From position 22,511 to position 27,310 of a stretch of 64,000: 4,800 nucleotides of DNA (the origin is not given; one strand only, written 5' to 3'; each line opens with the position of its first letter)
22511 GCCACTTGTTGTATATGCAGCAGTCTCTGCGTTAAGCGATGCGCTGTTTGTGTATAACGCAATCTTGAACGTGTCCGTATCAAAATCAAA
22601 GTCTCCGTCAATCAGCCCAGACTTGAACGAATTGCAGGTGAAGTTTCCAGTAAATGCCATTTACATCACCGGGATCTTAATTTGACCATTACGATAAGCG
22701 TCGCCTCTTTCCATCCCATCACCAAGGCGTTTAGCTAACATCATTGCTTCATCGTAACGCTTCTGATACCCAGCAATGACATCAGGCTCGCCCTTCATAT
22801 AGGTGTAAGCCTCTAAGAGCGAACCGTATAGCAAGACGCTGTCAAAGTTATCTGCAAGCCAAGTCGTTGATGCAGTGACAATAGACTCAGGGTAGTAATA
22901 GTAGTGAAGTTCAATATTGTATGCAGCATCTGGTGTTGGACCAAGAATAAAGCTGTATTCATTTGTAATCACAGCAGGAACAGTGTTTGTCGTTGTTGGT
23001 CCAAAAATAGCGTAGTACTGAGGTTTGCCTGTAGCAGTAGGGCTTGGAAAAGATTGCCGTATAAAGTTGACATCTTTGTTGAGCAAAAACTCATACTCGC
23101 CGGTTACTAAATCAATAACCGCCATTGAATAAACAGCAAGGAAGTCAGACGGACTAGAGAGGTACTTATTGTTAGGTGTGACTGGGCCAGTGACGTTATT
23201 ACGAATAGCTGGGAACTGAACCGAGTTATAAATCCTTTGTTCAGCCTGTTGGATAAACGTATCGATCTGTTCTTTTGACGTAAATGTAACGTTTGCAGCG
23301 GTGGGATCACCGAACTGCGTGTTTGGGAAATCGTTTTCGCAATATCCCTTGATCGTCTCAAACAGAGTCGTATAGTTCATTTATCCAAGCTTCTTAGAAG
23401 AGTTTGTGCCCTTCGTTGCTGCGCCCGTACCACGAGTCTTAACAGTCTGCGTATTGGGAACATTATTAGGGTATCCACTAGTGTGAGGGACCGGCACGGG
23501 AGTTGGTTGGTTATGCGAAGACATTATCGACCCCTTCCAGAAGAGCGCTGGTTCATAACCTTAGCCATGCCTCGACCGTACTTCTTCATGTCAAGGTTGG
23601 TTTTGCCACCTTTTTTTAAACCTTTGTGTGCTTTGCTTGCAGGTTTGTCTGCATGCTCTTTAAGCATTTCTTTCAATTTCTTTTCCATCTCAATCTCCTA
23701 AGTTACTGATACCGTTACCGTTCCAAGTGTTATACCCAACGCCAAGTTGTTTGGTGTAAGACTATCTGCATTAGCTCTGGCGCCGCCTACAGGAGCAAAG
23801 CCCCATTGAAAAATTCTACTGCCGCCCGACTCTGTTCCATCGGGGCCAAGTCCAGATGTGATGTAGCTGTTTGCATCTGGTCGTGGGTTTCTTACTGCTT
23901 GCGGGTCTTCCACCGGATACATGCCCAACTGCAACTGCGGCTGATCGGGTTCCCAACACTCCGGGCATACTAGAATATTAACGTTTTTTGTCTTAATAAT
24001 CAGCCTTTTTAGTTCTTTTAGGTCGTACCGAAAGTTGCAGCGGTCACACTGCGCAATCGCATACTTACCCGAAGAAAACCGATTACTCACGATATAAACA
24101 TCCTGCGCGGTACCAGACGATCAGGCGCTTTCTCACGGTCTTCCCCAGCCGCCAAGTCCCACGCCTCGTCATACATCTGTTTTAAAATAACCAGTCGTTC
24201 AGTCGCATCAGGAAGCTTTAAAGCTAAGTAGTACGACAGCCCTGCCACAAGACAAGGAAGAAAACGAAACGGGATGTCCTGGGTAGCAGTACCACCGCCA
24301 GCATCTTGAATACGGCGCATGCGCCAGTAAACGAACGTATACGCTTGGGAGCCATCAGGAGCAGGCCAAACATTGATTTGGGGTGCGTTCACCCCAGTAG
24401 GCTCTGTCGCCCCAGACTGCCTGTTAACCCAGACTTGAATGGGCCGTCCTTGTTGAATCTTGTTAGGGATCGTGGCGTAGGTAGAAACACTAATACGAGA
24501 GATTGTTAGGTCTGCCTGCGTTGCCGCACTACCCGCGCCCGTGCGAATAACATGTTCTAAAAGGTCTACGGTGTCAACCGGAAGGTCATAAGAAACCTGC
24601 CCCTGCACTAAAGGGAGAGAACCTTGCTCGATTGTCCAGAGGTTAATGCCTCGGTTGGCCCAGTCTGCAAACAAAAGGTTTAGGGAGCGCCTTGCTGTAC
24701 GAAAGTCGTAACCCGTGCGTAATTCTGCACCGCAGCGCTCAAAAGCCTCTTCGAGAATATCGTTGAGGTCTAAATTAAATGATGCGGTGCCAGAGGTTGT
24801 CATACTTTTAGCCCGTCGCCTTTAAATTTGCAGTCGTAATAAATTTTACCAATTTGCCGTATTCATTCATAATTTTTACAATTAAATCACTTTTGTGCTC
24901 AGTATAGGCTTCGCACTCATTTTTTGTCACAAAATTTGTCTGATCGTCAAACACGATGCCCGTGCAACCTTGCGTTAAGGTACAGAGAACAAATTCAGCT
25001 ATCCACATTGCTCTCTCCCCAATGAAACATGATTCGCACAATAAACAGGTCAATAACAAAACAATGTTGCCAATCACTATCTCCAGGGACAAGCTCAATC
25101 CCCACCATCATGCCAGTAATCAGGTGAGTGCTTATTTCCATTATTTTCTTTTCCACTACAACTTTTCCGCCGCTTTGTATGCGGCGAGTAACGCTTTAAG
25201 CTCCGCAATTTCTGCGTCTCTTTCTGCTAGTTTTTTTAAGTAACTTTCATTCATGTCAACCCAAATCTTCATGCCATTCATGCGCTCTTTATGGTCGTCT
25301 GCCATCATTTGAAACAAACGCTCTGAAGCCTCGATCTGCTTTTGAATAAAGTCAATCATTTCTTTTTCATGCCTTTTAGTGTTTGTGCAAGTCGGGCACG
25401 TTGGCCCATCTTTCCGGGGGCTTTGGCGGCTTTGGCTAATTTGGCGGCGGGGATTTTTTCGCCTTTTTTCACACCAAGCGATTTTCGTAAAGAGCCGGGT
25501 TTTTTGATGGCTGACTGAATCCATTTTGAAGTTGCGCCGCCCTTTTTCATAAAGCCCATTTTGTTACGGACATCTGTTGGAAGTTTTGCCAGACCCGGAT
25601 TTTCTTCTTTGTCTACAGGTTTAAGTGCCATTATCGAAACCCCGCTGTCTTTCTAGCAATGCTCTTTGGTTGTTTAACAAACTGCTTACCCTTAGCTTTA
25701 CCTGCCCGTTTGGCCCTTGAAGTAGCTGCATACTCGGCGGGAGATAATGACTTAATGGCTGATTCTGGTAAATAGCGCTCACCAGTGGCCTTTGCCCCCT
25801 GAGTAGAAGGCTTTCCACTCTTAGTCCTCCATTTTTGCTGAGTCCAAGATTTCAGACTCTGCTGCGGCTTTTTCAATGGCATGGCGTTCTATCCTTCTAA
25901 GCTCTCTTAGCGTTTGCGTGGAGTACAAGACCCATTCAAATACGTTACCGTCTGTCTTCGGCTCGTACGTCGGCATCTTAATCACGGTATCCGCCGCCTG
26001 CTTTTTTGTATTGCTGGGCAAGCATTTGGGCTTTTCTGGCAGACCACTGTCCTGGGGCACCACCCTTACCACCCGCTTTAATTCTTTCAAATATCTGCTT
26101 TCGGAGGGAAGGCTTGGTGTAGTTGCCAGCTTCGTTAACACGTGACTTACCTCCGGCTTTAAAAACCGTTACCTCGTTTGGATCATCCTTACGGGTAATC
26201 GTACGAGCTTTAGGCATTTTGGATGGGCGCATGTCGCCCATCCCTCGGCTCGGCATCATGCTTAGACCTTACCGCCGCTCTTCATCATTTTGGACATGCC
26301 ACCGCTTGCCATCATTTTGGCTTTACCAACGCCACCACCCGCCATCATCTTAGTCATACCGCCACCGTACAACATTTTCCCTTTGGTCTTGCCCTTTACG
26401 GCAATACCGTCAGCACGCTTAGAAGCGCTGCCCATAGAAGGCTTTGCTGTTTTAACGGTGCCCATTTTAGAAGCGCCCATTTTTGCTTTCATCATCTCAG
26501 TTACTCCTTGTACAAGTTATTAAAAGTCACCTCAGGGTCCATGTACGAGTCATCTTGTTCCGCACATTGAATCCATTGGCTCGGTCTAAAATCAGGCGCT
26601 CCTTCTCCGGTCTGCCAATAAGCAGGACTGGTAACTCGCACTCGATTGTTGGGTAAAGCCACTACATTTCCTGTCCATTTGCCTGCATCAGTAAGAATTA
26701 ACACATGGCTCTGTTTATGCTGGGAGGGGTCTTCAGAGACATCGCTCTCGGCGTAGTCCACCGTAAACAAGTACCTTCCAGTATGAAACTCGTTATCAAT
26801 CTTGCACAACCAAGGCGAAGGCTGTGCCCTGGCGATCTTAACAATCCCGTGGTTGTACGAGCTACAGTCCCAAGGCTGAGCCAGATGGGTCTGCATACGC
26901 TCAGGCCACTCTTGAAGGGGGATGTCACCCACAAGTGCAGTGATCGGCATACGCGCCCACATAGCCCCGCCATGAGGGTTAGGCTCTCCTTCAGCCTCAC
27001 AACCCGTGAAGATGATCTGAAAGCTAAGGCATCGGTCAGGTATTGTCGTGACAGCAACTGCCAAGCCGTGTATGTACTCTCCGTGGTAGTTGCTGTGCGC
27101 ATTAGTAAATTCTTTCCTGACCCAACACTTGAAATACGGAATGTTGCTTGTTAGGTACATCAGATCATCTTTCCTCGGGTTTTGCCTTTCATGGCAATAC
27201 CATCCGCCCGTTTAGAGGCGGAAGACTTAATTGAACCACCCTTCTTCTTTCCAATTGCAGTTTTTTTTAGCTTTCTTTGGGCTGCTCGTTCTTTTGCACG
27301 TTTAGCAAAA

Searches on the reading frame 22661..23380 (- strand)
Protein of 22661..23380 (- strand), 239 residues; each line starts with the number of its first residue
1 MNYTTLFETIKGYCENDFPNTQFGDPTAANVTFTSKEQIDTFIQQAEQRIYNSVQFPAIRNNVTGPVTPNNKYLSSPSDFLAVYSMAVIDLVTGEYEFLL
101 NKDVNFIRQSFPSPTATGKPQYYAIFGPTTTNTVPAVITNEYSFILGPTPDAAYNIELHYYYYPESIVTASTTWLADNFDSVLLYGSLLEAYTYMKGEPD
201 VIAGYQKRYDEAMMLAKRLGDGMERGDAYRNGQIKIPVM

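Call 68: search_protein_families(library=phrogs, proteins=[window:22661-23380:-], max_evalue=0.00001)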
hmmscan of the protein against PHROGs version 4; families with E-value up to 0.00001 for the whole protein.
window:22661-23380:- (239 aa): 2 families
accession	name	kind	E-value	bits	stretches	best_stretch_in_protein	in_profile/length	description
phrog_2941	-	head and packaging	6e-16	59.7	1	36-202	24-174/208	virion structural protein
phrog_10775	-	tail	5.9e-13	50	1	30-195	24-197/237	tail protein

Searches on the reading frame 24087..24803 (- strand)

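Call 68: search_protein_families(library=phrogs, proteins=[window:24087-24803:-], max_evalue=0.00001)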
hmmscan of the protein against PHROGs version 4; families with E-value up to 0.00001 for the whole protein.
window:24087-24803:- (238 aa): 1 family
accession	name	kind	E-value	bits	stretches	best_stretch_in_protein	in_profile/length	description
phrog_12985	-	unknown function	1.3e-16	62.1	1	14-200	5-192/238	-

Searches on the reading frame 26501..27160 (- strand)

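Call 68: search_protein_families(library=phrogs, proteins=[window:26501-27160:-], max_evalue=0.00001)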
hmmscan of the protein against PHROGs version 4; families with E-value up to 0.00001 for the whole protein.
window:26501-27160:- (219 aa): 1 family
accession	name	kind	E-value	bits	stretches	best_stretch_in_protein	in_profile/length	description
phrog_3704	-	moron, auxiliary metabolic gene and host takeover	5.2e-31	108.7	1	1-194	2-186/223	ferredoxin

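Call 74: search_protein_families(library=pfam, proteins=[window:26501-27160:-], max_evalue=0.001)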
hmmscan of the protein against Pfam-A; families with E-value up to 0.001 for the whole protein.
window:26501-27160:- (219 aa): 0 families
